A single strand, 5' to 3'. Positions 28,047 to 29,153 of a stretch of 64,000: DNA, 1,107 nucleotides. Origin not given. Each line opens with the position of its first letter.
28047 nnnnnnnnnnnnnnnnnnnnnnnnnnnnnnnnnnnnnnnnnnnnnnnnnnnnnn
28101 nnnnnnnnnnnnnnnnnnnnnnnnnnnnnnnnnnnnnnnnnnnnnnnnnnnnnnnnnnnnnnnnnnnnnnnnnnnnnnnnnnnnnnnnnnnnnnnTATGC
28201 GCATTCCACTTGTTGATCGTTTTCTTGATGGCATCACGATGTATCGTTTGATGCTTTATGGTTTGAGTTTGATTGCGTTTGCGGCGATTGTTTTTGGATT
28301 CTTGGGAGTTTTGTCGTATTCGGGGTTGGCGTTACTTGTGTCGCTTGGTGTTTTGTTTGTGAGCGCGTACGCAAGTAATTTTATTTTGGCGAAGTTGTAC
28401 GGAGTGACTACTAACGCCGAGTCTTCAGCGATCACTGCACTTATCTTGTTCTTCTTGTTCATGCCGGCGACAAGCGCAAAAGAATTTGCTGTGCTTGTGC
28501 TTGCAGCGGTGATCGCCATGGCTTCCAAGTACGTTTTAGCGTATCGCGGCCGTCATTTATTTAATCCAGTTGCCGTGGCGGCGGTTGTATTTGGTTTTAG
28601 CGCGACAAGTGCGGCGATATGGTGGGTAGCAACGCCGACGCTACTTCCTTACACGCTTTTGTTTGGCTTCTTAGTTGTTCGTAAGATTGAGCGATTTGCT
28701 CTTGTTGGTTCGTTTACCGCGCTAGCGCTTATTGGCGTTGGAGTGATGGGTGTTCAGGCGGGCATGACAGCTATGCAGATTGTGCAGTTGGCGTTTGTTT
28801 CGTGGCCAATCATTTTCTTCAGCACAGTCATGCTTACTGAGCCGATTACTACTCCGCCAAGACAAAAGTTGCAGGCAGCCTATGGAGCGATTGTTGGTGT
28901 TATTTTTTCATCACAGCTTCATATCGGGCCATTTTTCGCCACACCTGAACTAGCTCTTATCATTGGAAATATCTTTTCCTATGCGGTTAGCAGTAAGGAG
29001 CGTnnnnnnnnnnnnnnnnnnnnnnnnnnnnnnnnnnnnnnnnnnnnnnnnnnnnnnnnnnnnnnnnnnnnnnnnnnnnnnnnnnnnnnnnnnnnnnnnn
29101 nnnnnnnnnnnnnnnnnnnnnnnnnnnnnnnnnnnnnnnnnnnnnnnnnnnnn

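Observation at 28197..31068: Extracytosolic flavinylation module: membrane FNR-fusion oxidoreductase, ApbE flavin transferase and an FMN-binding-domain protein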

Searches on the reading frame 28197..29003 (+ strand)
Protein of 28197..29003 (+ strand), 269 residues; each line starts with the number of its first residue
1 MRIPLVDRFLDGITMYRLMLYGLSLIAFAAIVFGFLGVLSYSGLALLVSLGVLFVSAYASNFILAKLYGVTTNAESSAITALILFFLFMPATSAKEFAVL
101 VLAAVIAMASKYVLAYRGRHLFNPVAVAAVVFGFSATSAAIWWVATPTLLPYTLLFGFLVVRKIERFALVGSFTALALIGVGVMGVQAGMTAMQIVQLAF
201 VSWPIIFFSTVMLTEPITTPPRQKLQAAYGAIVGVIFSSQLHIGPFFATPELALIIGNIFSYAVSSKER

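Call 45: predict_structure(alignment_id=A3)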
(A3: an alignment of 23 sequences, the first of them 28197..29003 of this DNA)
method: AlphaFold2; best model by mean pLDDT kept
length: 269 residues; sequences in the alignment: 23
mean_pLDDT: 85.1   pTM: 0.85
mean pLDDT of the five models: 85.1, 83.9, 82.8, 80.8, 80.7
residues with pLDDT >= 90: 119; 70-90: 120; 50-70: 23; < 50: 7
segments of 3 or more residues with pLDDT < 50: 241-246
pLDDT, mean of each block of 10 residues (from residue 1): 85 92 95 94 95 97 92 90 92 91 94 78 85 68 81 91 90 91 88 82 75 74 88 83 54 84 68
secondary structure, 60 per line:
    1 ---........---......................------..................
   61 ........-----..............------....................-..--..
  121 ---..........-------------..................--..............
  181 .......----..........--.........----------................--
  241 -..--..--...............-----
elements in order: H4-11 H15-36 H43-68 H74-87 H94-113 H124-133 H147-164 H167-187 H192-201 H204-212 H223-238 H250-264

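Call 48: fold_search(model_id=the predicted structure, library=pdb)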
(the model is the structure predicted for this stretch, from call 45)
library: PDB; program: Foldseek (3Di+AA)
matches with E <= 10: 133; with E <= 0.001: 6
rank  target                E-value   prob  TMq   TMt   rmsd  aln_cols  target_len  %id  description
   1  9eri_D                1.5e-06  1.00  0.68  0.59   5.7       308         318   16  Cryo-EM structure of sodium pumping Rnf complex from Acetobacterium woodii bound to NADH (released 2025-03-05)
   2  8rbq_D                2.5e-05  1.00  0.73  0.65   5.7       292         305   18  Cryo-EM structure of the NADH:ferredoxin oxidoreductase RNF from Azotobacter vinelandii, dithionite reduced (released 2024-06-26)
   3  8ahx_D                2.9e-04  1.00  0.72  0.57   6.9       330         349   17  Cryo-EM structure of the nitrogen-fixation associated NADH:ferredoxin oxidoreductase RNF from Azotobacter vinelandii (released 2023-11-01)
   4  9ud3_B                3.6e-04  1.00  0.60  0.44   5.9       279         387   13  Cryo-EM structure of Na+-translocating NADH-ubiquinone oxidoreductase NqrB-T236Y mutant from Vibrio cholerae (released 2025-06-25)
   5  7zc6_D                4.0e-04  1.00  0.73  0.65   3.8       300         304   15  Na+ - translocating ferredoxin: NAD+ reductase (Rnf) of C. tetanomorphum (released 2022-09-28)
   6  7xk3_B                8.7e-04  1.00  0.57  0.41   4.7       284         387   15  Cryo-EM structure of Na+-pumping NADH-ubiquinone oxidoreductase from Vibrio cholerae, state 1 (released 2022-07-20)
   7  8ad0_B                1.2e-03  1.00  0.65  0.47   4.3       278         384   12  X-ray structure of Na+-NQR from Vibrio cholerae in different conformation at 3.1 A (released 2023-07-12)
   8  9lrr_B                1.2e-03  1.00  0.63  0.43   5.8       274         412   14  Cryo-EM structure of Na+-translocating NADH-ubiquinone oxidoreductase NqrB-G141A mutant from Vibrio cholerae with boun (released 2025-04-23)
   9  7xk6_B                1.5e-03  1.00  0.62  0.42   5.8       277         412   14  Cryo-EM structure of Na+-pumping NADH-ubiquinone oxidoreductase from Vibrio cholerae, with aurachin D-42 (released 2022-07-20)
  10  9uuu_B                1.7e-03  1.00  0.59  0.43   4.8       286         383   12  Cryo-EM structure of Na+-translocating NADH-ubiquinone oxidoreductase from Vibrio cholerae reduced by NADH (released 2025-06-25)
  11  8a1x_B                2.0e-03  1.00  0.63  0.44   6.0       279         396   15  Sodium pumping NADH-quinone oxidoreductase with inhibitor DQA (released 2023-06-14)
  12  8acw_B                3.1e-03  1.00  0.64  0.48   6.5       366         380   14  X-ray structure of Na+-NQR from Vibrio cholerae at 3.4 A resolution (released 2023-07-12)
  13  8a1v_B                8.1e-03  1.00  0.61  0.43   4.5       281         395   12  Sodium pumping NADH-quinone oxidoreductase with substrate Q2 (released 2023-06-14)
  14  8a1t_B                1.1e-02  1.00  0.60  0.43   4.7       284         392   13  Sodium pumping NADH-quinone oxidoreductase (released 2023-06-14)
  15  8evu_B                1.3e-02  1.00  0.64  0.43   5.8       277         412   14  Cryo EM structure of Vibrio cholerae NQR (released 2022-11-16)
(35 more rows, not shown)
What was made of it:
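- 28197..29000 (+): A residues 1-268: membrane domain with the RnfD/NqrB fold and an N-in/C-in topology. The top 15 Foldseek PDB hits are RnfD/NqrB chains, with TMq 0.57-0.73 (call 48).
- Checked: An AlphaFold model of residues 1-269 (pLDDT 85) has RnfD and NqrB chains as its top 15 PDB matches, with TM-scores of 0.57-0.73 (calls 45, 48).
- The fold search also finds urea and ammonium transporters below RnfD/NqrB (call 48).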

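Call 66: search_protein_representatives(protein=window:28197-29003:+)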
Query: 269 residues. Proteins with E-value up to 0.001 (for the whole library): 1230; up to 1e-10: 727; up to 1e-30: 391. The best 150 are listed.
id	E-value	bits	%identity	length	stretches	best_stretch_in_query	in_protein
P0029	8.9e-76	271.2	52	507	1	6-268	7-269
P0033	3.7e-69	249.5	48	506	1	5-269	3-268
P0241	1.8e-68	247.3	45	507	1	4-268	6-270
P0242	2.3e-68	246.9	48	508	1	5-269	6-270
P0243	6.2e-67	242.3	49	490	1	5-269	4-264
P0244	1.5e-66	240.9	48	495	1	5-269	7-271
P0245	7.3e-66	238.7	46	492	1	5-268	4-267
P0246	7.4e-66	238.7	51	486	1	5-269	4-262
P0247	6.6e-65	235.6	48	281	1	5-267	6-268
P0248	2.2e-64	233.9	46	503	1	5-269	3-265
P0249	2.5e-64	233.7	45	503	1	3-266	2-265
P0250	6.1e-64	232.5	44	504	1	5-268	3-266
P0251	9.5e-63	228.5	45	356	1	6-268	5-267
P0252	2.3e-62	227.3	45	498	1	5-269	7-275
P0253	9.0e-62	225.3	47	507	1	6-265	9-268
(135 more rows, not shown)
